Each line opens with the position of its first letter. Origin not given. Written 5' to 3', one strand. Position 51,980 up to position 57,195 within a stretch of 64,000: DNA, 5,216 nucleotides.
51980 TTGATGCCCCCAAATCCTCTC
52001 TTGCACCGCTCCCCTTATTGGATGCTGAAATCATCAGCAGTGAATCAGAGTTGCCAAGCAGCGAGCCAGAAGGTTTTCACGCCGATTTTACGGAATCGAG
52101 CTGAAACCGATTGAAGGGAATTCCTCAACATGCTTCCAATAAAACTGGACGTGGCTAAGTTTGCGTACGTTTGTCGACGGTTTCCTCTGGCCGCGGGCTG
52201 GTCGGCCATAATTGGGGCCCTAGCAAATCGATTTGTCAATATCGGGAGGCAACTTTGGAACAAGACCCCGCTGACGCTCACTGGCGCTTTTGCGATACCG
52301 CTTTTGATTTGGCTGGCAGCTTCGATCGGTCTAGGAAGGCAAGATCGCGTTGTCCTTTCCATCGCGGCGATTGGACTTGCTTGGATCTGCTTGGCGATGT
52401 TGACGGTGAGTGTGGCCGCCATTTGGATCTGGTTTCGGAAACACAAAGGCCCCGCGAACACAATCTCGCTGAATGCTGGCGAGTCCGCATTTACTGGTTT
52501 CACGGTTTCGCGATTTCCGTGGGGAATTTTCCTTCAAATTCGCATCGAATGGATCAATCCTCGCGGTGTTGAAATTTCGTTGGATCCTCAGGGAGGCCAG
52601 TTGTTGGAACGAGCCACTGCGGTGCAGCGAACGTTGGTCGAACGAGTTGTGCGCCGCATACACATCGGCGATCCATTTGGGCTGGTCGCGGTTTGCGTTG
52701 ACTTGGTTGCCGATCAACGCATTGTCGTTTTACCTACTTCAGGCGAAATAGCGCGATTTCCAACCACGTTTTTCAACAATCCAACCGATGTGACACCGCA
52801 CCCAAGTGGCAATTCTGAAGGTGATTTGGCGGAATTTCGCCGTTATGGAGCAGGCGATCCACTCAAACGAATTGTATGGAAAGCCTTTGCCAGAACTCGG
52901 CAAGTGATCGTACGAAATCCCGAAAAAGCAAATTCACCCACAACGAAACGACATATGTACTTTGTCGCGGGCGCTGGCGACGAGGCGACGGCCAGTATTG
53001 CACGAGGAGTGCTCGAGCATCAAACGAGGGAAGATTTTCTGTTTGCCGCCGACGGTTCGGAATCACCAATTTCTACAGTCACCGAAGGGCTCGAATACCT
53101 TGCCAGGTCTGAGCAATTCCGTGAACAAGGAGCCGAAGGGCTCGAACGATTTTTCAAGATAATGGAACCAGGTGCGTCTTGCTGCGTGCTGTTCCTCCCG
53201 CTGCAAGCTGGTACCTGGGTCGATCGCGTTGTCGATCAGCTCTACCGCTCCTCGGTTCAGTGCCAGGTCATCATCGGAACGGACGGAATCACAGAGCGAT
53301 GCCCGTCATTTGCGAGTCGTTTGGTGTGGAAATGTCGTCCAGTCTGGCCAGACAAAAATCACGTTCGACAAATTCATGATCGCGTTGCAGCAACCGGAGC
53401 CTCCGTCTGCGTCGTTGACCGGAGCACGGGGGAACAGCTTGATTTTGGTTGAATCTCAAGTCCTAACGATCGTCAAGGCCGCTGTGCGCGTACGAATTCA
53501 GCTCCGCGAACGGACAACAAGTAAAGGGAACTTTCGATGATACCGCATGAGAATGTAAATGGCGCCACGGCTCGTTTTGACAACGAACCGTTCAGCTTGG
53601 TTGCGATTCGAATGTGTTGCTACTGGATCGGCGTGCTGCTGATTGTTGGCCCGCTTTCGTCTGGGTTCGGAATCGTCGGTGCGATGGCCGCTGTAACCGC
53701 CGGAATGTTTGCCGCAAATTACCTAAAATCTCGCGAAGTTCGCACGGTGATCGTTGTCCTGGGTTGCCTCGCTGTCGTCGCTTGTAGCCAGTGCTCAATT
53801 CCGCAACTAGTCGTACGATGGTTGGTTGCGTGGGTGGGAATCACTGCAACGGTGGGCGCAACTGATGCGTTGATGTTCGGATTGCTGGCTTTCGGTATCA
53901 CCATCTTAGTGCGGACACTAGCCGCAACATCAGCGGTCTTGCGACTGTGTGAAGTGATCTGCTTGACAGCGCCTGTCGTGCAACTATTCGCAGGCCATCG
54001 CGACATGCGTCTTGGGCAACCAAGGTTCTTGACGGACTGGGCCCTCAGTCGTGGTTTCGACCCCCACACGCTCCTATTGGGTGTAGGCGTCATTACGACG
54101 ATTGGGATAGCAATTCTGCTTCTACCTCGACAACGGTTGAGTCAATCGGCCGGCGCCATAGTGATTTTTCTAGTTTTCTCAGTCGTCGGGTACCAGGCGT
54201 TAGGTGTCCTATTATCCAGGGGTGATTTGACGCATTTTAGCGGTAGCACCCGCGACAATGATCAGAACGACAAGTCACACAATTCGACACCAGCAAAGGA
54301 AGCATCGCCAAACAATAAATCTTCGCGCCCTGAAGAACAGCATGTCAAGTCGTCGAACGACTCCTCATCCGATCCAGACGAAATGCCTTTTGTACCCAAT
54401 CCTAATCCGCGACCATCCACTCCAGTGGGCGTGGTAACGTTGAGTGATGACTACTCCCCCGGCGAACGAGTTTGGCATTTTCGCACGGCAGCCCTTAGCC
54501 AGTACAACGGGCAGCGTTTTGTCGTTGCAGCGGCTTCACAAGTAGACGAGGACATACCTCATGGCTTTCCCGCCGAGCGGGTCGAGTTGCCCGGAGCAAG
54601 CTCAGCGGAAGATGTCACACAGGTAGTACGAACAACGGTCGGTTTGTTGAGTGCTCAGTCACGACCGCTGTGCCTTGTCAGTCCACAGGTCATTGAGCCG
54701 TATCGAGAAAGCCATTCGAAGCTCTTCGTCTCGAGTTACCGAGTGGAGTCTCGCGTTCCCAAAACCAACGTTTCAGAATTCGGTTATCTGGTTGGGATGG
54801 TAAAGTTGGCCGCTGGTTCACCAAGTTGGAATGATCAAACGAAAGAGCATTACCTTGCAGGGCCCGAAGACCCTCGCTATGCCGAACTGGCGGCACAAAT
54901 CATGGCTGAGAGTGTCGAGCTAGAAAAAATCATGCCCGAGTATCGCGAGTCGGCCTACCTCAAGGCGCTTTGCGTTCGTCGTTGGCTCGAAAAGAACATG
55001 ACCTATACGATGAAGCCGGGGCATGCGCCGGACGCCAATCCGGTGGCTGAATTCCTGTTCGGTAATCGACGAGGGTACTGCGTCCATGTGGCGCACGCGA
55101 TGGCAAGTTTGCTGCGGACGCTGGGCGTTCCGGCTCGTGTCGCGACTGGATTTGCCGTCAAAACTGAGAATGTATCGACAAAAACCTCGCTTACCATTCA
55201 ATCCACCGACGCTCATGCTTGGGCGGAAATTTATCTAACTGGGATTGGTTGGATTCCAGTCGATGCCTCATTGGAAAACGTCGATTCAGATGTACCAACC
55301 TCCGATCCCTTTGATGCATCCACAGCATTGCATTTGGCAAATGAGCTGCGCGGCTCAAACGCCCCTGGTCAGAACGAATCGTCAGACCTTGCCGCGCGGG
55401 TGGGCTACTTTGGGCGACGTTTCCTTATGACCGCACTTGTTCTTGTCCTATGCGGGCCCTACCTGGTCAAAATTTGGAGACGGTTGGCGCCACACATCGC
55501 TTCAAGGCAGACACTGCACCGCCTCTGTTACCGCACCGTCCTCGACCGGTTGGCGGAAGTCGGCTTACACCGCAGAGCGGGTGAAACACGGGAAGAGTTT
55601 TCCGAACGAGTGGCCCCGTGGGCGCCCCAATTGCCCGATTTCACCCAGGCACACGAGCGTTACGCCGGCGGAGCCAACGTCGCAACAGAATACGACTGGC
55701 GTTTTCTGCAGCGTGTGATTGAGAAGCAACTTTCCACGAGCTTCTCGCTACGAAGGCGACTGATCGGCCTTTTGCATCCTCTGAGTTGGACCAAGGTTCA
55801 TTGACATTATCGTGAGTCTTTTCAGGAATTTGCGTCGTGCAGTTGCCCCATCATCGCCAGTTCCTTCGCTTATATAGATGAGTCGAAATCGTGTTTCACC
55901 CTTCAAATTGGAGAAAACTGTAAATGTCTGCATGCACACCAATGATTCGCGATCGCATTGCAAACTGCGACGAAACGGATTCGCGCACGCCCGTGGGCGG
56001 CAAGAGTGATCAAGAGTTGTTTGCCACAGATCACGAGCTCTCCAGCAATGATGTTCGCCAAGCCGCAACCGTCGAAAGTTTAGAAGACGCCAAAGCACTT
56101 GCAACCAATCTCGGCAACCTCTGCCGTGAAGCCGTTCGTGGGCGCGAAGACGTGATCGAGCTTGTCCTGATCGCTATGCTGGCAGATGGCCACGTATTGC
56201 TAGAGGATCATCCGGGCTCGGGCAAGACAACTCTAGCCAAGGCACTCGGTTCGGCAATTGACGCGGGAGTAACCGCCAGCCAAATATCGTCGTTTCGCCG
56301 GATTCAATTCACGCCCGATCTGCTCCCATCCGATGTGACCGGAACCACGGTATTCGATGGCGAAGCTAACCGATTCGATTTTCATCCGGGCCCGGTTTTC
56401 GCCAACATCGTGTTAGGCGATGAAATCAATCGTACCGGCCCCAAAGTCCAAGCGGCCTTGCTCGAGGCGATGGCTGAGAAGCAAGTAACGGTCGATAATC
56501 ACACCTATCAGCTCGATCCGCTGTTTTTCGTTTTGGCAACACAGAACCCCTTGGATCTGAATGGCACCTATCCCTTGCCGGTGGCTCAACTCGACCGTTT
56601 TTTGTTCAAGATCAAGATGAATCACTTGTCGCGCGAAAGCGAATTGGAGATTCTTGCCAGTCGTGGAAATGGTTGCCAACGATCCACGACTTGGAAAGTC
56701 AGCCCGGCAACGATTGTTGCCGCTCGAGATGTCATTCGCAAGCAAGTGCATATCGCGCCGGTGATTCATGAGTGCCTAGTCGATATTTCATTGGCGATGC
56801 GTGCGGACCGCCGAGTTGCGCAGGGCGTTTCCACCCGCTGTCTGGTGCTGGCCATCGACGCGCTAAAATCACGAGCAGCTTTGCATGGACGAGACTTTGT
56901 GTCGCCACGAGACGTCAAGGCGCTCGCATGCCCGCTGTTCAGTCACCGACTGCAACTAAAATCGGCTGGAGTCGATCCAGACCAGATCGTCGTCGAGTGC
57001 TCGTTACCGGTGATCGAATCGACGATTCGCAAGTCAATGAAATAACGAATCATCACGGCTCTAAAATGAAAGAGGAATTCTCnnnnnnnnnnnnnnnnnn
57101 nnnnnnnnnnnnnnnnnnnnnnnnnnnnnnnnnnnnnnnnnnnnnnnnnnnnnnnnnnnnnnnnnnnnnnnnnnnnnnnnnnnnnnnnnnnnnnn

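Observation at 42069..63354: Ten co-directional genes link a sigma/kinase pair, HEAT/TPR scaffolds and a MoxR-DUF58-transglutaminase triad to the dead beta-prime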

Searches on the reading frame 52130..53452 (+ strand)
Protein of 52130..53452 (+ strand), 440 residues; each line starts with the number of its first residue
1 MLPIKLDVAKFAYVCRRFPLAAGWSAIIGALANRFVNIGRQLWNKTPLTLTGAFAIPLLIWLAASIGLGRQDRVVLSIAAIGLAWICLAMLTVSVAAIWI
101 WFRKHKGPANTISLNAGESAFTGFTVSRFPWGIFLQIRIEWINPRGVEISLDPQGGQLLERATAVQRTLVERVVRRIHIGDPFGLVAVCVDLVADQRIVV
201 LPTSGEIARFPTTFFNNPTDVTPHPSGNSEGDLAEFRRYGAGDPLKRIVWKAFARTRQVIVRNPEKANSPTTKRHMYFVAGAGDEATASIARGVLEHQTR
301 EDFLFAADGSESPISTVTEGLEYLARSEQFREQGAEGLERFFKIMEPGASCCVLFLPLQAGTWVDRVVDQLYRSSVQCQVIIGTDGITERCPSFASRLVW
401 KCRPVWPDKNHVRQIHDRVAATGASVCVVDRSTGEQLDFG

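Call 3: search_protein_families(library=pfam, proteins=[window:52130-53452:+], max_evalue=0.01)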
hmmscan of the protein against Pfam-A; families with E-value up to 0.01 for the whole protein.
window:52130-53452:+ (440 aa): 1 family
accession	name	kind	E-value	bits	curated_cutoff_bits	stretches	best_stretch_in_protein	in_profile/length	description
PF01882.25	DUF58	-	0.0059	16.3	23.4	1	235-268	1-34/216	Protein of unknown function DUF58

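Call 6: search_protein_families(library=ncbifam, proteins=[window:52130-53452:+], max_evalue=0.001)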
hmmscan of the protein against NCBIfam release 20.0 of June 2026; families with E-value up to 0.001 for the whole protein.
window:52130-53452:+ (440 aa): 0 families

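Call 20: search_protein_families(library=padloc, proteins=[window:52130-53452:+], max_evalue=0.001)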
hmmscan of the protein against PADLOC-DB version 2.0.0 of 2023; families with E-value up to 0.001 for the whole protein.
window:52130-53452:+ (440 aa): 0 families

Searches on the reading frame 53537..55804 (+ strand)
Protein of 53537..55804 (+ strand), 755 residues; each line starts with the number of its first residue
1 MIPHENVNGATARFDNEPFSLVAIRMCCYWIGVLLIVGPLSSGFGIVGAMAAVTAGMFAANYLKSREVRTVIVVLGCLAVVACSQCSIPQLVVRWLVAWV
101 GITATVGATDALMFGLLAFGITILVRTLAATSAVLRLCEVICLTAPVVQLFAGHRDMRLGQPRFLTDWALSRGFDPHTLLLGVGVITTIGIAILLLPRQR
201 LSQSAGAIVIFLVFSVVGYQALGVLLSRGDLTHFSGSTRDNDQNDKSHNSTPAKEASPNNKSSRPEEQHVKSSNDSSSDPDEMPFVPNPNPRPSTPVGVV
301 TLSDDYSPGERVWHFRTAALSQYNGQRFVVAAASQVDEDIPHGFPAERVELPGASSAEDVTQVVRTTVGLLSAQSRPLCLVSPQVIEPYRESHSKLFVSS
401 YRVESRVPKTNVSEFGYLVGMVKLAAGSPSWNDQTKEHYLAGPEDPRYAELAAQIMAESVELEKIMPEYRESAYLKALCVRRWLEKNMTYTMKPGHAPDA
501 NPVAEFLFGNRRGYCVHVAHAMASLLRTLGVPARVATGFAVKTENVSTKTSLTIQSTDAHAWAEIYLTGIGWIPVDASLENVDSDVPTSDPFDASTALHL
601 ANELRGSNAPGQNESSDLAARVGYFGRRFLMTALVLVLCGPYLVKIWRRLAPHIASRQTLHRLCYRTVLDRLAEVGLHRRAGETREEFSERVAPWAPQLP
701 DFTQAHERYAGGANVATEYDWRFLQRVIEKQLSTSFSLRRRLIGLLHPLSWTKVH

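Call 3: search_protein_families(library=pfam, proteins=[window:53537-55804:+], max_evalue=0.01)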
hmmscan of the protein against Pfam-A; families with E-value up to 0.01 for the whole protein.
window:53537-55804:+ (755 aa): 2 families
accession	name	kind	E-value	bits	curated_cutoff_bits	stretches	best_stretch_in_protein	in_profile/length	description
PF01841.26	Transglut_core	-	3.2e-25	88.9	23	1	472-577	13-108/108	Transglutaminase-like superfamily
PF13559.11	DUF4129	-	3.2e-06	27.6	24.8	1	664-722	1-62/69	Domain of unknown function (DUF4129)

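Call 6: search_protein_families(library=ncbifam, proteins=[window:53537-55804:+], max_evalue=0.001)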
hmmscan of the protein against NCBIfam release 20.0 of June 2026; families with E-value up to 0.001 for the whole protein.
window:53537-55804:+ (755 aa): 0 families

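Call 20: search_protein_families(library=padloc, proteins=[window:53537-55804:+], max_evalue=0.001)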
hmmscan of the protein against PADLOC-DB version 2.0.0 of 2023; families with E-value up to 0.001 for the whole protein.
window:53537-55804:+ (755 aa): 0 families

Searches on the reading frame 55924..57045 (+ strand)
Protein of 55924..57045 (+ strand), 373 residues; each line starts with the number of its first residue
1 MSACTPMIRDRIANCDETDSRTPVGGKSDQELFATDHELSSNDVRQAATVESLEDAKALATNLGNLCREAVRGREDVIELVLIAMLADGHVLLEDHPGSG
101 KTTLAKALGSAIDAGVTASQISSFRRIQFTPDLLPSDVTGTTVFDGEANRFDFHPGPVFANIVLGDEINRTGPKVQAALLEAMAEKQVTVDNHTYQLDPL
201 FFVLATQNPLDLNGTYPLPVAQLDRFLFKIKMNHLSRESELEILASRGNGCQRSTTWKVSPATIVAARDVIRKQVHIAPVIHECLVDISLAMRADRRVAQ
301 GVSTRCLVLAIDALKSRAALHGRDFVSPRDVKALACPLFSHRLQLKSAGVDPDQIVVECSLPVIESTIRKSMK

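Call 3: search_protein_families(library=pfam, proteins=[window:55924-57045:+], max_evalue=0.01)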
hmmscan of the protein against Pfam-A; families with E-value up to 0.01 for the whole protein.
window:55924-57045:+ (373 aa): 8 families
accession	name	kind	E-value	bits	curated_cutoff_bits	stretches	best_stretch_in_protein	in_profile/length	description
PF07726.17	AAA_3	-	1.3e-56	190.5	27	1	90-228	1-131/131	ATPase family associated with various cellular activities (AAA)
PF17863.7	AAA_lid_2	-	4.4e-14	52.4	22.7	1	291-348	2-59/74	AAA lid domain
PF20030.5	bpMoxR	-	3.1e-10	39.9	27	1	68-256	11-189/205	MoxR domain in the MoxR-vWA-beta-propeller ternary systems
PF07728.20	AAA_5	-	1.5e-09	38.4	22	1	90-226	1-139/139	AAA domain (dynein-related subfamily)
PF00004.35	AAA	-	0.00014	22.7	21.2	1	93-213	3-115/131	ATPase family associated with various cellular activities (AAA)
PF01078.27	Mg_chelatase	-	0.00098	19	20.3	1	70-111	4-45/207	Magnesium chelatase, subunit ChlI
PF05496.18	RuvB_N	-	0.0016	18.6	27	0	89-118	34-63/159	Holliday junction DNA helicase RuvB P-loop domain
PF20720.3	nSTAND3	-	0.0075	16.4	27.2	0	87-109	16-38/155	Novel STAND NTPase 3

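Call 6: search_protein_families(library=ncbifam, proteins=[window:55924-57045:+], max_evalue=0.001)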
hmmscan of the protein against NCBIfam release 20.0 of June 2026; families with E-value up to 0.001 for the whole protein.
window:55924-57045:+ (373 aa): 4 families
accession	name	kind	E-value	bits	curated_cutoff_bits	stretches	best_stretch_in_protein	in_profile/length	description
NF047784.1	MadB_ATPase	equivalog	2.6e-09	36.7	475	1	162-294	141-268/298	MadB family AAA-type ATPase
TIGR02031.1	BchD-ChlD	equivalog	1.8e-08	33.6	499.55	1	91-342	19-270/608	magnesium chelatase ATPase subunit D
NF010054.0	PRK13531.1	equivalog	1.8e-06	27.3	681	1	68-334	19-280/498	ATPase RavA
TIGR02640.1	gas_vesic_GvpN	equivalog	7.9e-06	25.6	266.8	1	165-317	111-261/262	gas vesicle protein GvpN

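Call 20: search_protein_families(library=padloc, proteins=[window:55924-57045:+], max_evalue=0.001)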
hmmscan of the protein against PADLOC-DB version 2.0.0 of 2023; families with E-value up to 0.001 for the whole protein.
window:55924-57045:+ (373 aa): 1 family
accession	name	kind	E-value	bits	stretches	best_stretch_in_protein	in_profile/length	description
PDLC00915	TRIP13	-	4.8e-05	20.9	1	88-142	63-114/302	TRIP13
